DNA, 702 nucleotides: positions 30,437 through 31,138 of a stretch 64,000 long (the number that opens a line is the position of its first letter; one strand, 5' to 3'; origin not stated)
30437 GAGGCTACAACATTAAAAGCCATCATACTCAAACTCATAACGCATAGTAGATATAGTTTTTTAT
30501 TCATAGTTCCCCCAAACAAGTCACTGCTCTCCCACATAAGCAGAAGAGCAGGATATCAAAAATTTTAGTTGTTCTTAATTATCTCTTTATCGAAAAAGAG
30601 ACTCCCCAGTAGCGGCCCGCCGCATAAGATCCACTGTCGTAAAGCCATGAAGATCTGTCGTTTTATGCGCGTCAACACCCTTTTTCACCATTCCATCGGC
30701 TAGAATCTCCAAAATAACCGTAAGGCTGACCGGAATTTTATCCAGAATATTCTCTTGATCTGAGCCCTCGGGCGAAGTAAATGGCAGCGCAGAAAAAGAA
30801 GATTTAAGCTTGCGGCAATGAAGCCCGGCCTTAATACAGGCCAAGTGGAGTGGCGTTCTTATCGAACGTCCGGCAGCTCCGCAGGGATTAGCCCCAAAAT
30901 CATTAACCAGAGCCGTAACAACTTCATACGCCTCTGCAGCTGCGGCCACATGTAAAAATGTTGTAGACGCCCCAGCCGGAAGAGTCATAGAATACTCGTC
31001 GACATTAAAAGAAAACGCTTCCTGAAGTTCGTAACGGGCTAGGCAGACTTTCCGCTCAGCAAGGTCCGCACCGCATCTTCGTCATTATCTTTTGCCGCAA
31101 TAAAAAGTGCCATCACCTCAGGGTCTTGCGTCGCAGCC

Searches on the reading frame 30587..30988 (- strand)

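Call 68: search_protein_families(library=pfam, proteins=[window:30587-30988:-], max_evalue=0.001)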
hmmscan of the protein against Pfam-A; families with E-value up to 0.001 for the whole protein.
window:30587-30988:- (133 aa): 3 families
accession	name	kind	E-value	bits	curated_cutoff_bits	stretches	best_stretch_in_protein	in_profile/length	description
PF00023.36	Ank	-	9.4e-06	26.1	21.1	0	10-36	4-29/33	Ankyrin repeat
PF13606.12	Ank_3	-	0.0003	21.4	22.3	0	10-35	4-28/30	Ankyrin repeat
PF13637.12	Ank_4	-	0.00037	21.2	22.7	0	12-52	1-39/50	Ankyrin repeats (many copies)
